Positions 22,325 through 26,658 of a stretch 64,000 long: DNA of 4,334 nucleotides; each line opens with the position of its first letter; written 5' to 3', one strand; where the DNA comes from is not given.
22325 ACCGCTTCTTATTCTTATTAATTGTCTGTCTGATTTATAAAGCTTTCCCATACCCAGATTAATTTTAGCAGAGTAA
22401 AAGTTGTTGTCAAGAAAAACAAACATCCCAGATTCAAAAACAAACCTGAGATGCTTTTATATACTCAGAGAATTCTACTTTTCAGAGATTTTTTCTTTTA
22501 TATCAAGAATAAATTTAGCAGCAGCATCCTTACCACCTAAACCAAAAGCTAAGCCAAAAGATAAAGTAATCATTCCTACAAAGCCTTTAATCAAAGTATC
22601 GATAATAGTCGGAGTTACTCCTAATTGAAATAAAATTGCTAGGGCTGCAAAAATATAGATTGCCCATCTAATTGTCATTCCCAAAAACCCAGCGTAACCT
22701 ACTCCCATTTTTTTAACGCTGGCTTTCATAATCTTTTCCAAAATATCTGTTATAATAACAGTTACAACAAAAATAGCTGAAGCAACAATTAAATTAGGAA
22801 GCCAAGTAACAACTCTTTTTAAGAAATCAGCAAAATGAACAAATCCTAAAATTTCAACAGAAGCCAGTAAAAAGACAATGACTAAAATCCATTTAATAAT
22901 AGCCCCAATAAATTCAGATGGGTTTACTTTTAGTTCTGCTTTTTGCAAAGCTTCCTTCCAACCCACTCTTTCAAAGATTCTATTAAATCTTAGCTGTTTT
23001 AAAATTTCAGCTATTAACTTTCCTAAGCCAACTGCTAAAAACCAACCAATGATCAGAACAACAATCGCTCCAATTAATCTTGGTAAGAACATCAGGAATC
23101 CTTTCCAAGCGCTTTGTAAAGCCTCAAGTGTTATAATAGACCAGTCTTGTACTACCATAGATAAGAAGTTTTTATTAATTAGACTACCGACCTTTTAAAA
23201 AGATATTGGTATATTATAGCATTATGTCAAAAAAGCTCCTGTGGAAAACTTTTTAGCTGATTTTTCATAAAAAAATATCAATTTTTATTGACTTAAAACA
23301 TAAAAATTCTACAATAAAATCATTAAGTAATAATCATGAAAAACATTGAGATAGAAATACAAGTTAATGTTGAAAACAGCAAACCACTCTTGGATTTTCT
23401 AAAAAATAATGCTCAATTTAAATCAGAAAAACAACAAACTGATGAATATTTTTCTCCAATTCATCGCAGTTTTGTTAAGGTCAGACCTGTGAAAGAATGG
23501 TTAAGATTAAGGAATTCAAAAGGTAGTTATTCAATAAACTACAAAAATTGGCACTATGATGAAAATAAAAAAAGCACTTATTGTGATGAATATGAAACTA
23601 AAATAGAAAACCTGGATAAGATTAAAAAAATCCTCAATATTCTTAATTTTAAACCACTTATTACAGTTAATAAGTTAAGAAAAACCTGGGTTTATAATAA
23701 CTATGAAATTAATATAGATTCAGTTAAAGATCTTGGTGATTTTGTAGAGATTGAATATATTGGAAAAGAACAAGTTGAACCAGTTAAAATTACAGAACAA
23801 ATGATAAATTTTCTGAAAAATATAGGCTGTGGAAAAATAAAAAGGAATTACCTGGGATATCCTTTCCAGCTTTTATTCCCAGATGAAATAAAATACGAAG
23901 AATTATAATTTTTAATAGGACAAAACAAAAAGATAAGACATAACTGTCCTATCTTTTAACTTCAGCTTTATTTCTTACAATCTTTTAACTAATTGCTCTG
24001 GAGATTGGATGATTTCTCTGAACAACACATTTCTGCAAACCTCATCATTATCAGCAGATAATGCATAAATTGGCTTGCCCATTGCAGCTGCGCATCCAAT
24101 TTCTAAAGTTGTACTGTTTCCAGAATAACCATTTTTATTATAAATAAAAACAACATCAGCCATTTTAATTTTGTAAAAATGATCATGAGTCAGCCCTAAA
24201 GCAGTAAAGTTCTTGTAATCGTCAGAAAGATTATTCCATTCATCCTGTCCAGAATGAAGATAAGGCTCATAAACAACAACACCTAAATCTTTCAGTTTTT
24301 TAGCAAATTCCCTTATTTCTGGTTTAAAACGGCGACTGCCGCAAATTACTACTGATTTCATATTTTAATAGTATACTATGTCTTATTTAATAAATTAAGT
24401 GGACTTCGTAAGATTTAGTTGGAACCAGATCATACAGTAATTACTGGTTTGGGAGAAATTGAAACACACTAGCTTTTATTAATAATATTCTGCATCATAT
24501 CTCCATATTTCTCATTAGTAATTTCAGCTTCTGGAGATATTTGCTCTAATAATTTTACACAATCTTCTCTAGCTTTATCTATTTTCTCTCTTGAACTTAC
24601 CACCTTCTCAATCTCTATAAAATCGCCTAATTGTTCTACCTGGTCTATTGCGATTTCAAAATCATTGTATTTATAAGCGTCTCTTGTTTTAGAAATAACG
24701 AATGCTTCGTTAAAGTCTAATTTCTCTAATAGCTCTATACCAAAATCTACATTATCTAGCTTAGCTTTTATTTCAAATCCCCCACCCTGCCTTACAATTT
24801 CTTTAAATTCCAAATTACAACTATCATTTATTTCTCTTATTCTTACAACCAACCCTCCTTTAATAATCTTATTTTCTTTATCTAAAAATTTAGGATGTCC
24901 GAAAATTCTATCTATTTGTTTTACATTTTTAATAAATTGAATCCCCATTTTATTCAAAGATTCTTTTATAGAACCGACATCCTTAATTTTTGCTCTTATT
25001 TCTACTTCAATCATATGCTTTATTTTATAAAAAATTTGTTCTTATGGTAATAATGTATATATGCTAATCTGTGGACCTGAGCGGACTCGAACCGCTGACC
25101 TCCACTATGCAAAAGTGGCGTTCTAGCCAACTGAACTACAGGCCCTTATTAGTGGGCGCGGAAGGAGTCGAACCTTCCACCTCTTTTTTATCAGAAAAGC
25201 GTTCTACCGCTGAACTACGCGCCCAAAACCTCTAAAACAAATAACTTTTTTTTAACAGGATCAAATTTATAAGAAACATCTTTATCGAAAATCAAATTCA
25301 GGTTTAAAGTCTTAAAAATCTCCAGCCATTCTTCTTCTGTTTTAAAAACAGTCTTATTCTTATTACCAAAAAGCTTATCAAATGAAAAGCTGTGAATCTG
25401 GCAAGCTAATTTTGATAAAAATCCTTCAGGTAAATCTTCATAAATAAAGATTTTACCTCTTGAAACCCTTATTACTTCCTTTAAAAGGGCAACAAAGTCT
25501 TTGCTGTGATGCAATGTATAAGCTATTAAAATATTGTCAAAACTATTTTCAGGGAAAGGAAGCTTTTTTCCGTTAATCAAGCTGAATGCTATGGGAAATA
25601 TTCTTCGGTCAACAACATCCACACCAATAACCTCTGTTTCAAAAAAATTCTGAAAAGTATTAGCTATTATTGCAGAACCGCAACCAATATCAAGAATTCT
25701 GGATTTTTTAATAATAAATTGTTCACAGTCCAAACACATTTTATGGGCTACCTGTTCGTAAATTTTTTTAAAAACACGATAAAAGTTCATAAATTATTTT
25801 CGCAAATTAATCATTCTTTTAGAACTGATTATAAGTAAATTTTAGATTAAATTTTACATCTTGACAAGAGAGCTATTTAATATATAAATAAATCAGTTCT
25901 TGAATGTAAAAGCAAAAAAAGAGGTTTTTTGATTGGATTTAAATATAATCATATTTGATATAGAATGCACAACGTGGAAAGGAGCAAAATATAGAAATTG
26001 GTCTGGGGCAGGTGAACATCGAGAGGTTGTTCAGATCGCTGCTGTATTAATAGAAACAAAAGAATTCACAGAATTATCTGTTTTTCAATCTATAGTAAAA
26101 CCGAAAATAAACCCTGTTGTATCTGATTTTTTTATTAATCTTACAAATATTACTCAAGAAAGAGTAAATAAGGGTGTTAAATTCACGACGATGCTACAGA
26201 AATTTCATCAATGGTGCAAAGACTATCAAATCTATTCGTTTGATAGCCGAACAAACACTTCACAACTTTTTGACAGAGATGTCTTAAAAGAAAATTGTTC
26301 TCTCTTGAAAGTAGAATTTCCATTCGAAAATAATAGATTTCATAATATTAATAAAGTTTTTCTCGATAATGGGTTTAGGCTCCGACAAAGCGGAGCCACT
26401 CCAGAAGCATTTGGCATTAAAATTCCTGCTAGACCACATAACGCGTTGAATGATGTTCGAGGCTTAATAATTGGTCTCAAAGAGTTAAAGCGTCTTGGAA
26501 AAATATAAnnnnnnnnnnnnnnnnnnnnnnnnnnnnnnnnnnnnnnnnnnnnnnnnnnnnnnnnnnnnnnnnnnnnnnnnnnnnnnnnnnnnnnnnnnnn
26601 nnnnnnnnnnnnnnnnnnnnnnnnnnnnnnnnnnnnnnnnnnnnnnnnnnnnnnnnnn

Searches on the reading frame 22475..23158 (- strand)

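Call 78: search_protein_families(library=pfam, proteins=[window:22475-23158:-], max_evalue=0.0001)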
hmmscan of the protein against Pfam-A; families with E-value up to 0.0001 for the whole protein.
window:22475-23158:- (227 aa): 1 family
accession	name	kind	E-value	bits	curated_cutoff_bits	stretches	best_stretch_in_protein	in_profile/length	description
PF05552.17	MS_channel_1st_1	-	1.3e-17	63.9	22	2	13-60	2-49/50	Mechanosensitive ion channel, conserved TM helix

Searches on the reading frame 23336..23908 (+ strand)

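Call 78: search_protein_families(library=pfam, proteins=[window:23336-23908:+], max_evalue=0.0001)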
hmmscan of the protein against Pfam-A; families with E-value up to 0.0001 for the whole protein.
window:23336-23908:+ (190 aa): 1 family
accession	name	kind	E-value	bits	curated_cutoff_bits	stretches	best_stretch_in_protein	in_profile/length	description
PF01928.26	CYTH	-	3.2e-23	82.9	23.2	1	3-164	1-168/179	CYTH domain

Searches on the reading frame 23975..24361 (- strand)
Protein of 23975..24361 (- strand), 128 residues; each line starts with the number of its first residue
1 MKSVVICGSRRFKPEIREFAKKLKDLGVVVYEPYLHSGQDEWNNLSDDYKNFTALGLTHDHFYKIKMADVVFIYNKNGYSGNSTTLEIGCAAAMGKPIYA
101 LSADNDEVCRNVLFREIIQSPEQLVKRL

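Call 79: search_protein_families(library=pfam, proteins=[window:23975-24361:-], max_evalue=0.0001)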
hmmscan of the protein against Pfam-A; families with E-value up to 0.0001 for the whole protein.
window:23975-24361:- (128 aa): 1 family
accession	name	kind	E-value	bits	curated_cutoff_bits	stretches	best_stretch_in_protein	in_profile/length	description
PF05014.21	Nuc_deoxyrib_tr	-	4.2e-08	33.8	28.8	1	17-107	18-102/117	Nucleoside 2-deoxyribosyltransferase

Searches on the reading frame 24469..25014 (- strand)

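Call 79: search_protein_families(library=pfam, proteins=[window:24469-25014:-], max_evalue=0.0001)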
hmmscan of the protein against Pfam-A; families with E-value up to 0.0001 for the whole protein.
window:24469-25014:- (181 aa): 1 family
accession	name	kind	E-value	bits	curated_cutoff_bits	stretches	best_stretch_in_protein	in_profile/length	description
PF01928.26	CYTH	-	4.1e-21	76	23.2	1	1-161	1-169/179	CYTH domain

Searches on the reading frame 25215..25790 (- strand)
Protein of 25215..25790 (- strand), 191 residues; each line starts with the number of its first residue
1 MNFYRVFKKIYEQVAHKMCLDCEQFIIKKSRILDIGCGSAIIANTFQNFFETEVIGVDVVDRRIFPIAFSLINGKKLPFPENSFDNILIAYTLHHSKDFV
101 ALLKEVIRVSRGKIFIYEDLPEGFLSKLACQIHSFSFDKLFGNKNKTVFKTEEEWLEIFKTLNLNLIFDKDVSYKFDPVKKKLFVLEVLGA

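Call 79: search_protein_families(library=pfam, proteins=[window:25215-25790:-], max_evalue=0.0001)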
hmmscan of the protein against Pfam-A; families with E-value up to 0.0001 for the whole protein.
window:25215-25790:- (191 aa): 5 families
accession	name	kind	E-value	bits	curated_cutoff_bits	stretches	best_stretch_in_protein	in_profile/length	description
PF08241.18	Methyltransf_11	-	6.9e-12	46.3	21.2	1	33-111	1-88/95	Methyltransferase domain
PF13649.12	Methyltransf_25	-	7.8e-10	39.8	27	1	32-110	1-93/97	Methyltransferase domain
PF13847.12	Methyltransf_31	-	3e-08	33.9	27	1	28-121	3-113/145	Methyltransferase domain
PF13489.12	Methyltransf_23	-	3.1e-08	34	27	1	26-165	20-160/164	Methyltransferase domain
PF01209.24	Ubie_methyltran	-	1.7e-06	28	20.1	1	64-118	97-153/233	ubiE/COQ5 methyltransferase family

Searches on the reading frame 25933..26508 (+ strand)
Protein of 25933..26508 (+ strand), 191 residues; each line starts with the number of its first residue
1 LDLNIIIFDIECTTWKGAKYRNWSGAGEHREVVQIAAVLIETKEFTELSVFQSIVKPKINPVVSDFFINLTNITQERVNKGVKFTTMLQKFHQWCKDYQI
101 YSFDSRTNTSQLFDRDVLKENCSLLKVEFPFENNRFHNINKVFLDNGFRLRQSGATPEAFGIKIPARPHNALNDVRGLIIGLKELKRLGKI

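Call 79: search_protein_families(library=pfam, proteins=[window:25933-26508:+], max_evalue=0.0001)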
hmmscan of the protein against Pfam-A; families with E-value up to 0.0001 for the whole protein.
window:25933-26508:+ (191 aa): 1 family
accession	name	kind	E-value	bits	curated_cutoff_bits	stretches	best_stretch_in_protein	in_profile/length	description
PF00929.31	RNase_T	-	2.4e-15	57.9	24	1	6-176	1-158/164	Exonuclease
